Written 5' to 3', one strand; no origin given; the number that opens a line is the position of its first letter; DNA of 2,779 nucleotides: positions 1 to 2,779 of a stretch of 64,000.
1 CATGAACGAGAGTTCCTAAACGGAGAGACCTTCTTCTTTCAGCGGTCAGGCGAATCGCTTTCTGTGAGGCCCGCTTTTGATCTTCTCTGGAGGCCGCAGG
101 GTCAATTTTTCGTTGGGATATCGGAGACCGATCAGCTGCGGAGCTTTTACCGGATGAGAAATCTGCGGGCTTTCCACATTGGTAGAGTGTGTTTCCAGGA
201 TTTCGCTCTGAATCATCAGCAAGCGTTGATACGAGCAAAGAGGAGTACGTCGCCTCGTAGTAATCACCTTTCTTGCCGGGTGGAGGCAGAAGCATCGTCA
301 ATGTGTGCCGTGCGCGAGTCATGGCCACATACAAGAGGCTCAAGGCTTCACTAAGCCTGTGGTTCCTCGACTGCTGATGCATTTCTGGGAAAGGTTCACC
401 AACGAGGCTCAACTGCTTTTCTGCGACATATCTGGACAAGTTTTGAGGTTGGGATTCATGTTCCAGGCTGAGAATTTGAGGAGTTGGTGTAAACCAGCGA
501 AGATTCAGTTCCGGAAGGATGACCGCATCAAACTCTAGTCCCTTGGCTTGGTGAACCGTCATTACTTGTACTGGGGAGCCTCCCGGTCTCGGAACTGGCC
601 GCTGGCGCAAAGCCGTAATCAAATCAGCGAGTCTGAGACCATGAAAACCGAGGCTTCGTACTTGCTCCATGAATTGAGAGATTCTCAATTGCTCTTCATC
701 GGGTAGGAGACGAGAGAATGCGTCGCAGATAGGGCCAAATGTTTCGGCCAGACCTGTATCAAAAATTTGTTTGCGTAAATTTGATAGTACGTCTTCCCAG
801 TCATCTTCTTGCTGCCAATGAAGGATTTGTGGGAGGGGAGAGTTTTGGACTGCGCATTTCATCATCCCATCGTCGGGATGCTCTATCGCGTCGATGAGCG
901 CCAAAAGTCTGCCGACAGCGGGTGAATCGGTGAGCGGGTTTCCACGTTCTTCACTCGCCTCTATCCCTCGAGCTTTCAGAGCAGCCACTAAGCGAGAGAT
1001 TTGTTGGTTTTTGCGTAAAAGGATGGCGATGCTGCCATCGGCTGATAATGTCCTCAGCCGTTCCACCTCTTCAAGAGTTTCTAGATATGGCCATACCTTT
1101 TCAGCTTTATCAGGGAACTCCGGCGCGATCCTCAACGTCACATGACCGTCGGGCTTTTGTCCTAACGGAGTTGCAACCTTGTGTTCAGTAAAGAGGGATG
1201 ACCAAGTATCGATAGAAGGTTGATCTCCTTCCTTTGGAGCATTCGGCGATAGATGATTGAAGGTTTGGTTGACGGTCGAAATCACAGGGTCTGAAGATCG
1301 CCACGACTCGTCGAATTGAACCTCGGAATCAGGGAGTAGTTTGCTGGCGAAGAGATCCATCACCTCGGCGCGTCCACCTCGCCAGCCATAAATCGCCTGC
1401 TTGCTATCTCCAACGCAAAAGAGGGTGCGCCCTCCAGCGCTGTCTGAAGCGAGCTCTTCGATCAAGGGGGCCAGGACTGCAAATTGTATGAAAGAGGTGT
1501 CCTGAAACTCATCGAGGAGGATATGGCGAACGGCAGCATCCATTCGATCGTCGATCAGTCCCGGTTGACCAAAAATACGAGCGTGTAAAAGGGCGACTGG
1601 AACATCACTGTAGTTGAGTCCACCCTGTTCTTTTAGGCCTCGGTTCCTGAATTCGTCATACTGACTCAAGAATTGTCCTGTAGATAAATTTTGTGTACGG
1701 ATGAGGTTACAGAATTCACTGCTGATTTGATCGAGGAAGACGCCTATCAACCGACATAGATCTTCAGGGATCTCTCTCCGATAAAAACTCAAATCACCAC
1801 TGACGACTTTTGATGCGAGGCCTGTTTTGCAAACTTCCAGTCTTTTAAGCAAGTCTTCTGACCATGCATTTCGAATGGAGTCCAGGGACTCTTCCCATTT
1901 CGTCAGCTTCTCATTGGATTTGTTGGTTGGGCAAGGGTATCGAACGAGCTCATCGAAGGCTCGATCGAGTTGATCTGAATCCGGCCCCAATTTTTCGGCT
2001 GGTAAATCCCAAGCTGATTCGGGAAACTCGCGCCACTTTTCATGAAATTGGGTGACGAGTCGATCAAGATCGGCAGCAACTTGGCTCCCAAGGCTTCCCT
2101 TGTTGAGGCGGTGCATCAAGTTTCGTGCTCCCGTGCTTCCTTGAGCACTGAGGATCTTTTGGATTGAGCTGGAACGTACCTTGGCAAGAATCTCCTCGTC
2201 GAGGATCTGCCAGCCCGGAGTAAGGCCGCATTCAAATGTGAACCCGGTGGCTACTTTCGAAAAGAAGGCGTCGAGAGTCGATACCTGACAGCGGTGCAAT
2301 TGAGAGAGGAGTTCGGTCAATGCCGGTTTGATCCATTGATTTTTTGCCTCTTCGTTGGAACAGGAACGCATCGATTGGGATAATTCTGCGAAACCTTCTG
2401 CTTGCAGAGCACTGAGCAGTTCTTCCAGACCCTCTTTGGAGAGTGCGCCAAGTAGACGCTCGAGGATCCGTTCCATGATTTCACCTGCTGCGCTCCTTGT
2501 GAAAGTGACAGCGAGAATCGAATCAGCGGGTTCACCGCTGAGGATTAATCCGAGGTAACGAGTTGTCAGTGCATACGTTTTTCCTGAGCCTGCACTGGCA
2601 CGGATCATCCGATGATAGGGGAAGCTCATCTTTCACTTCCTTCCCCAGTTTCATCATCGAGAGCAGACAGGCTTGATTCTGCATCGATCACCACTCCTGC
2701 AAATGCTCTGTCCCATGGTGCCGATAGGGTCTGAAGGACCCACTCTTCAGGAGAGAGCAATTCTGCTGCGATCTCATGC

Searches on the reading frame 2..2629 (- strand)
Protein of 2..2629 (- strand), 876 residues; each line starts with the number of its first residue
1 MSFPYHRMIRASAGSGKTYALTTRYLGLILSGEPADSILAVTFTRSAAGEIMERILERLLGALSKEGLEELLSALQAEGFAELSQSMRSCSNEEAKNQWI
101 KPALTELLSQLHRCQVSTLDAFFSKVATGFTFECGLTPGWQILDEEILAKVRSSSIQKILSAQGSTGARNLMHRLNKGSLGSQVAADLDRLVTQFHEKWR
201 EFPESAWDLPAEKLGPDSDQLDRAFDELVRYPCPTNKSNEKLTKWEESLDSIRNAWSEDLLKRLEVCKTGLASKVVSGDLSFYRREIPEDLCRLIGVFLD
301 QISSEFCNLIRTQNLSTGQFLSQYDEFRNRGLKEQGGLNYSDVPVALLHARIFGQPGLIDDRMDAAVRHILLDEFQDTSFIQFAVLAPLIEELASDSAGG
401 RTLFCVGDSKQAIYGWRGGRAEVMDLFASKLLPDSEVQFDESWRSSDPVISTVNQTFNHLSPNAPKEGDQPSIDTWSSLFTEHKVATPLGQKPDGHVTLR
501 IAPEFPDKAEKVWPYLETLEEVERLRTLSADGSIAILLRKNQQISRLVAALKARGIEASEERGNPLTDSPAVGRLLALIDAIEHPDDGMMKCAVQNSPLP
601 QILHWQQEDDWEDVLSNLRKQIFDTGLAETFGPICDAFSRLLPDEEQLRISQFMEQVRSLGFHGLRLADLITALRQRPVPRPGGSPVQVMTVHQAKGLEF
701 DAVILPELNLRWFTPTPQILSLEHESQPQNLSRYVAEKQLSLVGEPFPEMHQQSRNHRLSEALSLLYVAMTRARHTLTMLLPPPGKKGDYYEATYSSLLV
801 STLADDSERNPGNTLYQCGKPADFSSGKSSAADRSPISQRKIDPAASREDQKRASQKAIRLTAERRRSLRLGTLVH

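Call 31: search_protein_families(library=pfam, proteins=[window:2-2629:-], max_evalue=0.00001)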
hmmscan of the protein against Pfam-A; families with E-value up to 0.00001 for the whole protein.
window:2-2629:- (876 aa): 4 families
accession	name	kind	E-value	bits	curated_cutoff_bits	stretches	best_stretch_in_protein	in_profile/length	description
PF00580.27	UvrD-helicase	-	6.6e-34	118.3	23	1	8-429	17-268/271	UvrD/REP helicase N-terminal domain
PF13361.12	UvrD_C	-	3.7e-19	69.8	25.6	1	686-779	286-345/350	UvrD-like helicase C-terminal domain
PF13538.12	UvrD_C_2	-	1.2e-09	38.3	27.4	0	688-706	3-21/52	UvrD-like helicase C-terminal domain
PF13245.12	AAA_19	-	8.7e-09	36.1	25.1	0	8-57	15-63/134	AAA domain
